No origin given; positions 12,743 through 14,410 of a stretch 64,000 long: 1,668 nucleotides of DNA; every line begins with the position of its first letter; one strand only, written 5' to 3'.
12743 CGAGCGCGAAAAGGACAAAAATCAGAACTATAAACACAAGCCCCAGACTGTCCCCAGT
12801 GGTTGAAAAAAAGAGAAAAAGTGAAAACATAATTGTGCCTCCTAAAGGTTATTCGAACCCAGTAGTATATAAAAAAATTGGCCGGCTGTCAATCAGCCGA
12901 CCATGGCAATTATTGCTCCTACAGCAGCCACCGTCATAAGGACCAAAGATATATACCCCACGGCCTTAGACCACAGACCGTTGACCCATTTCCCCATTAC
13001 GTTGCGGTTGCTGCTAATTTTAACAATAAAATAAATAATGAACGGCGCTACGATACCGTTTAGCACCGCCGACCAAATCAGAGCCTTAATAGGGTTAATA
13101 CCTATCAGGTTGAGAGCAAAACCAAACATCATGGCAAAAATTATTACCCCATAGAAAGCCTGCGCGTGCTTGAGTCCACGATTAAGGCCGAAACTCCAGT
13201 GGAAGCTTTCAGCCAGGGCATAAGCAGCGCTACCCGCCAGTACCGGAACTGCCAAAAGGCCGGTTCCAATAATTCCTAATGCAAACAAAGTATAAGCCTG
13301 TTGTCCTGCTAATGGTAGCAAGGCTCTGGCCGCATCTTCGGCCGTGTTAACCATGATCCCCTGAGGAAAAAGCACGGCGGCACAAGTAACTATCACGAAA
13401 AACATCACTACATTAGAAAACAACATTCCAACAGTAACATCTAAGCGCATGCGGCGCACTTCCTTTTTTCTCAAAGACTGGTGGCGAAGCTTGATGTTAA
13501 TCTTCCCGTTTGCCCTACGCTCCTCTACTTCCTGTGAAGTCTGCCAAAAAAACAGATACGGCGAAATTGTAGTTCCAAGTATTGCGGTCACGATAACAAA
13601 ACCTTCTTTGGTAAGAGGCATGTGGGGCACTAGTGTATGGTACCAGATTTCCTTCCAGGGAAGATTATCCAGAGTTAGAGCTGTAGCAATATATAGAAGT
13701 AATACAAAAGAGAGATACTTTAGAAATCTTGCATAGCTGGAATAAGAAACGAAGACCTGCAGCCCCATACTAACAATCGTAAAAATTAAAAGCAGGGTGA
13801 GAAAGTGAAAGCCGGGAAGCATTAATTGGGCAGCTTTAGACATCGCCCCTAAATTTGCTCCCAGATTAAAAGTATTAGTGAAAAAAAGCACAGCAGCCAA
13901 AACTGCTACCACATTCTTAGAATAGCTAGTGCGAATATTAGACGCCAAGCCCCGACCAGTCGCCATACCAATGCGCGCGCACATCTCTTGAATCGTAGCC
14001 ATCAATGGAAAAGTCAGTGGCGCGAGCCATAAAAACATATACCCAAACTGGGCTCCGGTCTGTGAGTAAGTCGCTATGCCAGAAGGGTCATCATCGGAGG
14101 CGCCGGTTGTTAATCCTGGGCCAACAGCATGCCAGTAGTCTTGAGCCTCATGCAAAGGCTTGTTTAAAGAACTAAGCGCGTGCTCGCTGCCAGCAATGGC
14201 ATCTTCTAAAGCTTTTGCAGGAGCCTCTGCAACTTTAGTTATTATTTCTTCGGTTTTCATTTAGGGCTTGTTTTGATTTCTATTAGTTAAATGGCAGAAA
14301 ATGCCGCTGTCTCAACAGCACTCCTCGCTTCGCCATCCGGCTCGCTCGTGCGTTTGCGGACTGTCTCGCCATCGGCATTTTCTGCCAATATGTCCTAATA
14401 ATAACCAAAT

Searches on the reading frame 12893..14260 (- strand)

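Call 46: search_protein_families(library=pfam, proteins=[window:12893-14260:-], max_evalue=0.00001)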
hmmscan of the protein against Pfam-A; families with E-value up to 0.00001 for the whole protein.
window:12893-14260:- (455 aa): 1 family
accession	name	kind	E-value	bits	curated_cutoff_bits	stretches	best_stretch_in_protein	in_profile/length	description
PF01566.24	Nramp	-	1.6e-79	268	29.8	1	62-428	1-356/357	Natural resistance-associated macrophage protein-like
